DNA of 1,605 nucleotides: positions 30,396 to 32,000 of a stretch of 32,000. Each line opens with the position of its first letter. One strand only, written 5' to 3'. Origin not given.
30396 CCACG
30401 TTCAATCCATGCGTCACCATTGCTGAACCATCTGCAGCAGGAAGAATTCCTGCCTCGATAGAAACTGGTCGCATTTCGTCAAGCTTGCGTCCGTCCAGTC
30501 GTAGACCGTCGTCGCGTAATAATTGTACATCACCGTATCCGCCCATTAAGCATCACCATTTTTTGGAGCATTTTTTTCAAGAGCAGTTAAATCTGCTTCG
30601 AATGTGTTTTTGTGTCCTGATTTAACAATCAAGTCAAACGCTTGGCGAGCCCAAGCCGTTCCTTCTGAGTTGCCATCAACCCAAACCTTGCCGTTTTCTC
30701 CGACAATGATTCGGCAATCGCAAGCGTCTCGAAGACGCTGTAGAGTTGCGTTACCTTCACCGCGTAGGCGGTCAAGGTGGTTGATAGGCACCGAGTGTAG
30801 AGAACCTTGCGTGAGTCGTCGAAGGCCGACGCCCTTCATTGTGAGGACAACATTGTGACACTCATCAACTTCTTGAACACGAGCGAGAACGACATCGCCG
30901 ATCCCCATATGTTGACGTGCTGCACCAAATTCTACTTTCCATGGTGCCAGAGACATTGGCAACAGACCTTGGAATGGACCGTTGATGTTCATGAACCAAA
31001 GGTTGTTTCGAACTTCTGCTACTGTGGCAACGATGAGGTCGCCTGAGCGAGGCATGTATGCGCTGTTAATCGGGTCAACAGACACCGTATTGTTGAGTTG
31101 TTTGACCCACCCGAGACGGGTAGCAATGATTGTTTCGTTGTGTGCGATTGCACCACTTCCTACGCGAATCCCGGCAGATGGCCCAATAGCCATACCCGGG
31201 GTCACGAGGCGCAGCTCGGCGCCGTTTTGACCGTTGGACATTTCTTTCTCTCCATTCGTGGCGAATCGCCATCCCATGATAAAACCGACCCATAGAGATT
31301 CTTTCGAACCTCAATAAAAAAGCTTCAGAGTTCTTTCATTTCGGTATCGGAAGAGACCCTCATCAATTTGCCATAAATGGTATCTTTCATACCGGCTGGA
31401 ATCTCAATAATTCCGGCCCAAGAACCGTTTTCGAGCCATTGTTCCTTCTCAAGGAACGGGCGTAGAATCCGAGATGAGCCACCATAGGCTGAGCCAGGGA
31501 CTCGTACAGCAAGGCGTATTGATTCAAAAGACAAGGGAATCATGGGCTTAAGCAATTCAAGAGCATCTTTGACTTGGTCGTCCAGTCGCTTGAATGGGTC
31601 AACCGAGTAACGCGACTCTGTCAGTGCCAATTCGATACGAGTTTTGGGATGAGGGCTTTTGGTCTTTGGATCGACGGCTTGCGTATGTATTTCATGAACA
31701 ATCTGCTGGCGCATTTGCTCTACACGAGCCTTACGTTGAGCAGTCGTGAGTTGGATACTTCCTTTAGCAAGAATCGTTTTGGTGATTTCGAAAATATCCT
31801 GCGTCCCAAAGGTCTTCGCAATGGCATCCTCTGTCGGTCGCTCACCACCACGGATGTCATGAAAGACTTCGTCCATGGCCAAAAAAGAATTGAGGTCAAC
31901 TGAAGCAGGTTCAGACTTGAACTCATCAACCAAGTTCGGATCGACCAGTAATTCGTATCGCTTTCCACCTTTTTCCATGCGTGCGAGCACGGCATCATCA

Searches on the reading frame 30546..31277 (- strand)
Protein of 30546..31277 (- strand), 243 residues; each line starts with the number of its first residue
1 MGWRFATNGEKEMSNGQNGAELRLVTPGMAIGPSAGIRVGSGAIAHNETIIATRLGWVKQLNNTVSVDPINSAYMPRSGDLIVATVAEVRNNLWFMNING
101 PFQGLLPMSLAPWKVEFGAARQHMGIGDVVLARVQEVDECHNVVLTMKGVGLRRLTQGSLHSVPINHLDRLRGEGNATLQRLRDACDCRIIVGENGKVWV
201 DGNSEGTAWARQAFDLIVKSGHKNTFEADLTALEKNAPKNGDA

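Call 86: search_protein_families(library=ncbifam, proteins=[window:30546-31277:-], max_evalue=0.01)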
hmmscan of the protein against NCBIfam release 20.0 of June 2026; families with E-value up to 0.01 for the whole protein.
window:30546-31277:- (243 aa): 2 families
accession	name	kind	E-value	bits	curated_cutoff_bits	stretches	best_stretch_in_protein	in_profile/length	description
NF003181.1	PRK04163.1-1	equivalog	5.5e-40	136.9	200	1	23-224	3-208/221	exosome complex RNA-binding protein Rrp4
NF034126.3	PRK09521.1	equivalog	1.2e-08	35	90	1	24-149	2-137/180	exosome complex RNA-binding protein Csl4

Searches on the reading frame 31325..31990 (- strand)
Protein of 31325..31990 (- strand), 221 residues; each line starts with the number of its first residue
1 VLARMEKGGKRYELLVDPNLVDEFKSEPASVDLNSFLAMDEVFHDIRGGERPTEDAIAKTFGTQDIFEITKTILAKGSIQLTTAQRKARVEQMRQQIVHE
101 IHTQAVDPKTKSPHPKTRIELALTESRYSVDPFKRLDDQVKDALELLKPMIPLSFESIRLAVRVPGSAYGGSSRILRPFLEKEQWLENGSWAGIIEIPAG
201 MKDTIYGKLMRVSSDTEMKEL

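Call 86: search_protein_families(library=ncbifam, proteins=[window:31325-31990:-], max_evalue=0.01)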
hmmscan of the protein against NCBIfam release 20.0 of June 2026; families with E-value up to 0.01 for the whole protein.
window:31325-31990:- (221 aa): 1 family
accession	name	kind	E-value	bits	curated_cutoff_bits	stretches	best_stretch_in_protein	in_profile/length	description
TIGR00291.1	RNA_SBDS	equivalog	2.1e-59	200.7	126.55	1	2-213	9-221/231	ribosome assembly factor SBDS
